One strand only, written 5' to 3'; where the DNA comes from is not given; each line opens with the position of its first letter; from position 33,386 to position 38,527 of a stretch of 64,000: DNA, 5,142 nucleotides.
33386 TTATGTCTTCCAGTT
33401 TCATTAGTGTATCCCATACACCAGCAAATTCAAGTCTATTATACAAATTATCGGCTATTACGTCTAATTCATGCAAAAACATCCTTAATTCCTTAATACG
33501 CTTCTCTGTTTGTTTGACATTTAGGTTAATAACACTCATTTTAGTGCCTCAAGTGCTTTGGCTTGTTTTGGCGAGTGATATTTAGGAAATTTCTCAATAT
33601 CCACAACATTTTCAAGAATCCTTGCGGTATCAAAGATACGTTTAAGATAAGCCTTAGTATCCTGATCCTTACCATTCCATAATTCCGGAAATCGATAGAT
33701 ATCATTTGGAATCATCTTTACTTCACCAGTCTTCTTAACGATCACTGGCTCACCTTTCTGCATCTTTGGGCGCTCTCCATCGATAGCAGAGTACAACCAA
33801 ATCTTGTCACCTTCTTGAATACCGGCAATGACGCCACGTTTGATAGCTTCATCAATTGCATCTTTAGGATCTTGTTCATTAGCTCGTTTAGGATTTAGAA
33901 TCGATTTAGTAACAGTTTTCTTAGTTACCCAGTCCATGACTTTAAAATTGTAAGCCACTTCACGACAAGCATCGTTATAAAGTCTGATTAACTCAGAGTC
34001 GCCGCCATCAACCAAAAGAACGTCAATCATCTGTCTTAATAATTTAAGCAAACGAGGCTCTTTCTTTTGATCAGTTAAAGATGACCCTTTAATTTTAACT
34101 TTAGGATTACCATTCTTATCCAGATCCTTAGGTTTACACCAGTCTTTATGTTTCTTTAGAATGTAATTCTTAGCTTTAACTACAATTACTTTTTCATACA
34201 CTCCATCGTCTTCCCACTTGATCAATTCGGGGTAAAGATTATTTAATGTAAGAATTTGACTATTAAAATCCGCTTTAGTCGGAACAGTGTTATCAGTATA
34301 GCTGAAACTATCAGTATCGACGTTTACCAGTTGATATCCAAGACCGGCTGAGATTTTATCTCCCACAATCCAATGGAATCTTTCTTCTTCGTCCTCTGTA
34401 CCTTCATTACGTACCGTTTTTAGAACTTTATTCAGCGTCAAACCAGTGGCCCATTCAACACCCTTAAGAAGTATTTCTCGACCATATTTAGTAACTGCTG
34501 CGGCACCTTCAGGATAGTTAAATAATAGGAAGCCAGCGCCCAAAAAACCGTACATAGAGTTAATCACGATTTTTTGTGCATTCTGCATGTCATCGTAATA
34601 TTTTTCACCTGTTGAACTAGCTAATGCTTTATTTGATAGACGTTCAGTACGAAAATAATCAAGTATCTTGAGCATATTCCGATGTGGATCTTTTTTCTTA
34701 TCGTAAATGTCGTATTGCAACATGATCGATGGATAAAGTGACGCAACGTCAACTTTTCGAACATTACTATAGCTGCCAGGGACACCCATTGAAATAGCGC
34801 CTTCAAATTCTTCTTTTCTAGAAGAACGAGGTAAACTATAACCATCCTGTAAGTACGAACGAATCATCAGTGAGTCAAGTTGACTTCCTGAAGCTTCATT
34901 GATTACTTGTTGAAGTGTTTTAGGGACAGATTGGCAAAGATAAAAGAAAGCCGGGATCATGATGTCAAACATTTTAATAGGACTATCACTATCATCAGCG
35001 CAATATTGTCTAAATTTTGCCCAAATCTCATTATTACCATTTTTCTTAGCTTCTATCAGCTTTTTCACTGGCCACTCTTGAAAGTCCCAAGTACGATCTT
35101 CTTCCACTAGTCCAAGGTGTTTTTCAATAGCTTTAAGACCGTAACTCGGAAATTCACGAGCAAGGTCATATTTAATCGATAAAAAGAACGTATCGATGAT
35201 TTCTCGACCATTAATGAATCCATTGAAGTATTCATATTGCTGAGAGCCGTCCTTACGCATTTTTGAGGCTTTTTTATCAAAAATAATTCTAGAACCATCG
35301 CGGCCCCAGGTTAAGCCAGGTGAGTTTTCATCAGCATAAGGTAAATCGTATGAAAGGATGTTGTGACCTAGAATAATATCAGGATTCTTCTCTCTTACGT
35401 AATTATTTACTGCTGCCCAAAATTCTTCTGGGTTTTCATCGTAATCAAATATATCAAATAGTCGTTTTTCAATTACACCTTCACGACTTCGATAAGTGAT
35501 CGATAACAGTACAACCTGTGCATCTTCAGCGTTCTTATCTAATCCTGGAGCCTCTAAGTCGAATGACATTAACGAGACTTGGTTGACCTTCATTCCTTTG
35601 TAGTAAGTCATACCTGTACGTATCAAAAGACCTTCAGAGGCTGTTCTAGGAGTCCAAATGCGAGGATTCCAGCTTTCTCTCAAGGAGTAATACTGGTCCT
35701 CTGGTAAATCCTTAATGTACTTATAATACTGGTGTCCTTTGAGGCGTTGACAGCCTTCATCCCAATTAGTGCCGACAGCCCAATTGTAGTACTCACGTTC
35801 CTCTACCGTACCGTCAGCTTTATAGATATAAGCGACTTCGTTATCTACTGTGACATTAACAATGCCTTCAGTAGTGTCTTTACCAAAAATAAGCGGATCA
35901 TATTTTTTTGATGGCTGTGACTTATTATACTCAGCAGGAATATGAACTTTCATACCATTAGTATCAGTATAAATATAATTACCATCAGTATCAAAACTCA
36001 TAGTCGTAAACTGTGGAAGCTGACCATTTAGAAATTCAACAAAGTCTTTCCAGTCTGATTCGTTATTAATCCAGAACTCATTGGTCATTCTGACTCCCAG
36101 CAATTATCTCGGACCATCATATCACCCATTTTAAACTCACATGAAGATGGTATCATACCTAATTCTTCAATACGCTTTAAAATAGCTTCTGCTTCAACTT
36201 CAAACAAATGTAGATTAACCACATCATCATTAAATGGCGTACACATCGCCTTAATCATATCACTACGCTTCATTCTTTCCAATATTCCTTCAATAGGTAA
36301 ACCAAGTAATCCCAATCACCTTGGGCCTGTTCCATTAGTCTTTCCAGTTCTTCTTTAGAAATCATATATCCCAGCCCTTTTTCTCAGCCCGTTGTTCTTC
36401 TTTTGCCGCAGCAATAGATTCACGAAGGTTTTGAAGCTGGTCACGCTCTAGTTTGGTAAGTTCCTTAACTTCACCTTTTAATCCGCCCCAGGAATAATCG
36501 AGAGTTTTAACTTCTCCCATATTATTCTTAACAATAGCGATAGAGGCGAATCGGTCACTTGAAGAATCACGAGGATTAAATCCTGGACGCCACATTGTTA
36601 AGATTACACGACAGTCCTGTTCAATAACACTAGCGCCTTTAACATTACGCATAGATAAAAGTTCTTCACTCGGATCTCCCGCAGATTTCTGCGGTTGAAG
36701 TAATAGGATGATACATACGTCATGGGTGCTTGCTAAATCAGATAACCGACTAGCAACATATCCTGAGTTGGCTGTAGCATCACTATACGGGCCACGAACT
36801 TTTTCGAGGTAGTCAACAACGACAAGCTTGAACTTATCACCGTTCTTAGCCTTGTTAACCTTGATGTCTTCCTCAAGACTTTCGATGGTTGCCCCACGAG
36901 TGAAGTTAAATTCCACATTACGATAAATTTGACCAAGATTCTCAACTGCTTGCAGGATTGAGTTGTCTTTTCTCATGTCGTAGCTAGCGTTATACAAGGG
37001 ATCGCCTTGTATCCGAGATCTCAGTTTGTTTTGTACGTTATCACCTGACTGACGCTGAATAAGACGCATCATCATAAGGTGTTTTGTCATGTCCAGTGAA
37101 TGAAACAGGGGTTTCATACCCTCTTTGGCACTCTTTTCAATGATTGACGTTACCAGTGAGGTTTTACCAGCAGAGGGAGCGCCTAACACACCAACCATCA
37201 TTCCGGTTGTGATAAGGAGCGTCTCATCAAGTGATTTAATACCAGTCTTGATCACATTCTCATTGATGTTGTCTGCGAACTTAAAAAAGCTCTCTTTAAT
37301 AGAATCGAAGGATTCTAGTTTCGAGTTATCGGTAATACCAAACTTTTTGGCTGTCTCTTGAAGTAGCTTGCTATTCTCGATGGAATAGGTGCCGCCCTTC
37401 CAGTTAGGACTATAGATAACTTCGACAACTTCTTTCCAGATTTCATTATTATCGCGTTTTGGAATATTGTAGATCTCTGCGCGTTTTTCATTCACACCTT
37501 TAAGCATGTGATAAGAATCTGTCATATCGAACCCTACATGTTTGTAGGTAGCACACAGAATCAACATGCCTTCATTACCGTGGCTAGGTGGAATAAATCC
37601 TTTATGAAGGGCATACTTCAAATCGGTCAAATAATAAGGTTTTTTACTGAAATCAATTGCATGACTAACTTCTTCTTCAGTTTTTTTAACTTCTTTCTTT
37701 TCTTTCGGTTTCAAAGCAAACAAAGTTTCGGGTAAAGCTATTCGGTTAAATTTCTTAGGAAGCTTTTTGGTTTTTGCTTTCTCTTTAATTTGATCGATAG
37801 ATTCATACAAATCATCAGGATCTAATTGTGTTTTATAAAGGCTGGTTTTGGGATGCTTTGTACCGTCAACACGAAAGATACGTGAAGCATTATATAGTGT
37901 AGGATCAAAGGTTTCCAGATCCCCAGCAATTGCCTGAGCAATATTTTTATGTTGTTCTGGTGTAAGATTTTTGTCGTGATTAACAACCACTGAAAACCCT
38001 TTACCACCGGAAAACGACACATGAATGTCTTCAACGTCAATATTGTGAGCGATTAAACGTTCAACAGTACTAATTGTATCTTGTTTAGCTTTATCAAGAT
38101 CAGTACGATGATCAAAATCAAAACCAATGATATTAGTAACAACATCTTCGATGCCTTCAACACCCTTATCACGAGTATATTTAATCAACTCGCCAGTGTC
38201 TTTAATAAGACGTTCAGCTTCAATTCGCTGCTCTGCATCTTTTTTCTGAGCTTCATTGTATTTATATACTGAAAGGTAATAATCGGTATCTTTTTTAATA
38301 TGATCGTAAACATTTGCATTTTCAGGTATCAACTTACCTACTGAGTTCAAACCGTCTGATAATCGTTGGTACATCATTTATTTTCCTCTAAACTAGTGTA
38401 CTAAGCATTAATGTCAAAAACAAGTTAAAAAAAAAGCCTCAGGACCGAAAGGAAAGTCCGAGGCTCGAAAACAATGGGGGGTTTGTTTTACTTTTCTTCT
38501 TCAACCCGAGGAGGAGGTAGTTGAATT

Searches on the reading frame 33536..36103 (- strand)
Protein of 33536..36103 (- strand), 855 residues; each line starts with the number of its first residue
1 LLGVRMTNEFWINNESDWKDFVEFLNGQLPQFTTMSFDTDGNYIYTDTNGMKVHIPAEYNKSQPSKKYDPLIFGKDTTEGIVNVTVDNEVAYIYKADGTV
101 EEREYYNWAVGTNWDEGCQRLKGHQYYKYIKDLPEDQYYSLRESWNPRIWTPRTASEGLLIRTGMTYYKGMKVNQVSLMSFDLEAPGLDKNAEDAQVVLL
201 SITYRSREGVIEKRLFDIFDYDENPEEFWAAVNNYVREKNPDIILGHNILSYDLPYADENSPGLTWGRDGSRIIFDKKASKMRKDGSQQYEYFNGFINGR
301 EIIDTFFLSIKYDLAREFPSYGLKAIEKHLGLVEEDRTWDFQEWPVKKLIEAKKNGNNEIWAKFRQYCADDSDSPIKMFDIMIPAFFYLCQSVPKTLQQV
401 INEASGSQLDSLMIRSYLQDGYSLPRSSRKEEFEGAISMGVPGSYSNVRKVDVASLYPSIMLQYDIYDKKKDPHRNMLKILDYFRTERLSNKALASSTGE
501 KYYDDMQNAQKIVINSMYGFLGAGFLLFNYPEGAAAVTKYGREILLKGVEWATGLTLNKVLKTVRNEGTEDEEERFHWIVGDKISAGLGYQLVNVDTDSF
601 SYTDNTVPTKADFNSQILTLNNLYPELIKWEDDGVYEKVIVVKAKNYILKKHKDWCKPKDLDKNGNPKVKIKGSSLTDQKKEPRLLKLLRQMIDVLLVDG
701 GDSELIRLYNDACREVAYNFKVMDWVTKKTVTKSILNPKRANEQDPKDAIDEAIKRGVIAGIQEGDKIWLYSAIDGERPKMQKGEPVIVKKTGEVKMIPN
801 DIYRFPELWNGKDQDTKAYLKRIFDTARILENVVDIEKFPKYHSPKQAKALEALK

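Call 8: search_protein_families(library=phrogs, proteins=[window:33536-36103:-])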
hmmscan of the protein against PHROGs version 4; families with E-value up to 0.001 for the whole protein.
window:33536-36103:- (855 aa): 7 families
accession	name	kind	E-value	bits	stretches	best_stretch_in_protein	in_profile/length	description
phrog_262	-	DNA, RNA and nucleotide metabolism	1.1e-36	127.3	2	218-467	175-418/856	DNA polymerase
phrog_1252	-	DNA, RNA and nucleotide metabolism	5.1e-12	46.1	1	446-551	349-444/663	DNA polymerase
phrog_1918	-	DNA, RNA and nucleotide metabolism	7.2e-10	39.5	1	486-722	18-254/382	DNA polymerase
phrog_2062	-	DNA, RNA and nucleotide metabolism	8.8e-08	32.2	1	234-517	192-471/502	DNA polymerase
phrog_4210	-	DNA, RNA and nucleotide metabolism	1.9e-05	23.6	1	433-525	943-1042/1304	DNA polymerase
phrog_27191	-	DNA, RNA and nucleotide metabolism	0.00011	23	1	499-564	35-99/230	DNA polymerase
phrog_403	-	DNA, RNA and nucleotide metabolism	0.0003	20.8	0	189-385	92-249/321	DNA polymerase exonuclease subunit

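Call 9: search_dna_similar(query=window:33536-36103:-, collection=phages, mode=protein, max_rows=25)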
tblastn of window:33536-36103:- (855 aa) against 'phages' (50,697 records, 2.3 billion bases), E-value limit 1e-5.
Records with a match: 270; places in all: 270; records where one place covers at least 80% of the query: 0.
Best place of each record, by identity: <60% 270.
By first word of the organism name: Synechococcus 181; Vibrio 33; Cyanophage 30; Salinibacter 10; Prochlorococcus 8; Anabaena 3; Nostoc 3; Dolichospermum 1; Acinetobacter 1.
By host as written in the record: - 101; Synechococcus 90; Synechococcus sp. WH7803 17; Synechococcus sp. 8; Synechococcus sp. WH 7803 6; Synechococcus sp. WH8102 6; Salinibacter ruber M31 4; Salinibacter ruber M8 4; and 22 more.
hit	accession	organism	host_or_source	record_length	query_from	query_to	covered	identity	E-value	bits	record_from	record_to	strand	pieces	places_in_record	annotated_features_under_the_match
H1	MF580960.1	Salinibacter phage M31CC-1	Salinibacter ruber M31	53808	72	647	67%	26.9%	3e-39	164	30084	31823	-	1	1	DNA polymerase elongation subunit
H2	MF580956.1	Salinibacter phage M8CC-19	Salinibacter ruber M8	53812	72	647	67%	26.9%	3e-39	164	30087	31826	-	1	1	DNA polymerase elongation subunit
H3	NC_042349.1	Salinibacter phage M8CC-19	Salinibacter ruber M8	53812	72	647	67%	26.9%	3e-39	164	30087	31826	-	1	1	DNA polymerase elongation subunit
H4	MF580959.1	Salinibacter phage M8CRM-1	Salinibacter ruber M8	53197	72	647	67%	26.8%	1e-37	159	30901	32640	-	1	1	DNA polymerase elongation subunit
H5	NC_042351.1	Salinibacter phage M8CRM-1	Salinibacter ruber M8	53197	72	647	67%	26.8%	1e-37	159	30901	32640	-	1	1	DNA polymerase elongation subunit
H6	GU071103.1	Prochlorococcus phage P-SSM7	Prochlorococcus sp. NATL1A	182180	173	646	55%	23.3%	3e-6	57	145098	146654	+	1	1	gp43: DNA polymerase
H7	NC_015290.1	Prochlorococcus phage P-SSM7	Prochlorococcus sp. NATL1A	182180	173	646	55%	23.3%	3e-6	57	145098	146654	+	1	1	gp43: DNA polymerase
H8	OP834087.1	Anabaena phage YongM2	Anabaena flos-aquae FACHB-418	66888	174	545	44%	28.0%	3e-28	129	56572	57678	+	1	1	DNA polymerase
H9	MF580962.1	Salinibacter virus M31CR41-3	Salinibacter ruber M31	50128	150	545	46%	26.2%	8e-26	121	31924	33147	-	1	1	DNA polymerase elongation subunit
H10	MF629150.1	Salinibacter phage SRUTV-1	-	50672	150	545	46%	26.2%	8e-26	121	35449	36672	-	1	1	DNA polymerase elongation subunit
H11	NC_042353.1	Salinibacter phage SRUTV-1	-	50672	150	545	46%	26.2%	8e-26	121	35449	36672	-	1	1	DNA polymerase elongation subunit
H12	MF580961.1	Salinibacter phage M31CR41-2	Salinibacter ruber M31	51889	150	545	46%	26.2%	1e-25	120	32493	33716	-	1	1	DNA polymerase elongation subunit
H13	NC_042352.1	Salinibacter phage M31CR41-2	Salinibacter ruber M31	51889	150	545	46%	26.2%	1e-25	120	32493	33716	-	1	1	DNA polymerase elongation subunit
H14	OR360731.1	Anabaena phage A-1(L)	Nostoc sp. PCC 7120 = FACHB-418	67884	174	545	44%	27.8%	2e-28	129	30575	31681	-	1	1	DNA polymerase delta catalytic subunit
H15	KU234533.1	Nostoc phage A1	Nostoc sp. PCC7210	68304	174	545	44%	27.8%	2e-28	129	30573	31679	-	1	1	DNA polymerase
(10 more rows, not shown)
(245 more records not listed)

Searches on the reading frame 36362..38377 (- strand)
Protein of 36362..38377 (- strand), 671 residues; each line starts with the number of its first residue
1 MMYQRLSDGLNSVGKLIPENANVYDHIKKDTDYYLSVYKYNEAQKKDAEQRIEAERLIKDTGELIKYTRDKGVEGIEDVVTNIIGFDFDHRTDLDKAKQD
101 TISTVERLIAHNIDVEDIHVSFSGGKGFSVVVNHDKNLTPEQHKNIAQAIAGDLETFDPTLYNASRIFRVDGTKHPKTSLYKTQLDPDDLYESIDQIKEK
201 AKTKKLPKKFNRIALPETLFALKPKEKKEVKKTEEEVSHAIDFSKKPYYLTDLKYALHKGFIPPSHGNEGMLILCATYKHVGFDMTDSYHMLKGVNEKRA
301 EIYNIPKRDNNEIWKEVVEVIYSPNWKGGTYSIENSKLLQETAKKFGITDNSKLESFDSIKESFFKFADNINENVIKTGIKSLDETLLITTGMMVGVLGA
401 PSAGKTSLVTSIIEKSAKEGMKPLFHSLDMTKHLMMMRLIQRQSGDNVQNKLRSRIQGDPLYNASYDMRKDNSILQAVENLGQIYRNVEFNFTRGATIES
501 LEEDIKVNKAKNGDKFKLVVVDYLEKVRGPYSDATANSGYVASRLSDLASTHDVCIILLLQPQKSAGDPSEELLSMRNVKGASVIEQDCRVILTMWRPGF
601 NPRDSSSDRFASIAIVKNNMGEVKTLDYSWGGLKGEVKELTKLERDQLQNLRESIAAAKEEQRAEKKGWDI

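Call 8: search_protein_families(library=phrogs, proteins=[window:36362-38377:-])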
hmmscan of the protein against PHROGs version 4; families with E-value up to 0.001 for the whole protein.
window:36362-38377:- (671 aa): 7 families
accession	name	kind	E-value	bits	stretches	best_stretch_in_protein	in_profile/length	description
phrog_19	-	DNA, RNA and nucleotide metabolism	2.2e-35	123.6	1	345-661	302-595/621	DnaB-like replicative helicase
phrog_243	-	DNA, RNA and nucleotide metabolism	6e-27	95.3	1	381-646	23-271/273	DnaB-like replicative helicase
phrog_239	-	DNA, RNA and nucleotide metabolism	5.6e-20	72.9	1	303-604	283-562/801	DNA primase/helicase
phrog_16345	-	DNA, RNA and nucleotide metabolism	1e-11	44.6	1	84-293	68-284/972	primase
phrog_18685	-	unknown function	7.8e-11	41.6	1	67-245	56-243/1028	-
phrog_11530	-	unknown function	3.7e-10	40.9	1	487-629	5-147/184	-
phrog_12769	-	unknown function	0.00075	19.4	1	288-370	24-103/518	-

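Call 37: search_dna_similar(query=window:36362-38377:-, collection=phages, mode=protein, max_rows=15)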
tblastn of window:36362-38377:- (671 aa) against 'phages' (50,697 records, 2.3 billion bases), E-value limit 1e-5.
Records with a match: 147; places in all: 147; records where one place covers at least 80% of the query: 0.
Best place of each record, by identity: <60% 147.
By first word of the organism name: Paenibacillus 67; Acinetobacter 26; Pseudomonas 13; Bacillus 7; Mycoplasma 7; Bordetella 7; Bacteriophage 6; Staphylococcus 3; Geobacillus 2; Cronobacter 2; and 6 more.
By host as written in the record: Paenibacillus larvae 37; Paenibacillus larvae ATCC 9545 18; Acinetobacter baumannii 15; - 7; Bordetella avium 7; Paenibacillus larvae NRRL 2605 6; Pseudomonas aeruginosa 4; Acinetobacter sp. 4; and 34 more.
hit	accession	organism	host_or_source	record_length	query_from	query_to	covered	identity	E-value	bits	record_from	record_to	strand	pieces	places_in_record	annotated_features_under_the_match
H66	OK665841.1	Burkholderia phage BgVeeders33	Burkholderia gladioli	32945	346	630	42%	25.8%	4e-8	63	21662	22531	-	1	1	replicative DNA helicase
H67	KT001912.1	Bacillus phage Silence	Bacillus megaterium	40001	333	630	44%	24.4%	2e-8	64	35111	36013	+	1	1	DNA helicase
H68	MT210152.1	Bacillus phage vB_Bacillus_1020A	Bacillus sp.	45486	350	607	38%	27.9%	1e-8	65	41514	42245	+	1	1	replication O protein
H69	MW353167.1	Mycoplasma phage sp.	Mycoplasma anatis MYCAV787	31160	348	613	40%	26.3%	4e-6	56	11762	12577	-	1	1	replicative DNA helicase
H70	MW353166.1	Mycoplasma phage sp.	Mycoplasma anatis MYCAV786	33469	348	613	40%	26.3%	4e-6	56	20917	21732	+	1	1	replicative DNA helicase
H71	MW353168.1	Mycoplasma phage sp.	Mycoplasma anatis MYCAV788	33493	348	613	40%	26.3%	4e-6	56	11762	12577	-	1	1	replicative DNA helicase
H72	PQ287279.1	Pseudomonas phage Flu_PA14_4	Pseudomonas aeruginosa PA14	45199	376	647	41%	25.2%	5e-8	63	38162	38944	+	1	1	DnaB-like replicative helicase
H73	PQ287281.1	Pseudomonas phage Flu_PA14_3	Pseudomonas aeruginosa PA14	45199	376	647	41%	25.2%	5e-8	63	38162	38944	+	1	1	DnaB-like replicative helicase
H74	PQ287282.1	Pseudomonas phage Komp_PA14_gP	Pseudomonas aeruginosa PA14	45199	376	647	41%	25.2%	5e-8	63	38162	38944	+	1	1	DnaB-like replicative helicase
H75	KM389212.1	Pseudomonas phage JBD88b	-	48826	376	647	41%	25.2%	5e-8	63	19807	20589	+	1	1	record has no annotation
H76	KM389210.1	Pseudomonas phage DO4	-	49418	376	647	41%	25.2%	5e-8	63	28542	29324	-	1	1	record has no annotation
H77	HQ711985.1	Pseudomonas phage PMG1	Pseudomonas aeruginosa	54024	376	647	41%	25.2%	7e-8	62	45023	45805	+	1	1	replicative DNA helicase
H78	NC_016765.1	Pseudomonas phage PMG1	Pseudomonas aeruginosa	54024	376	647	41%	25.2%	7e-8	62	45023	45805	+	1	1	DnaB-like replicative helicase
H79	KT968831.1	Pseudomonas phage YMC11/02/R656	Pseudomonas aeruginosa YMC11/02/R656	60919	376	647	41%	25.2%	7e-8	62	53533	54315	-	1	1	hypothetical protein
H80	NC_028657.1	Pseudomonas phage YMC11/02/R656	Pseudomonas aeruginosa YMC11/02/R656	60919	376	647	41%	25.2%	7e-8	62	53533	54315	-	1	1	DnaB-like replicative helicase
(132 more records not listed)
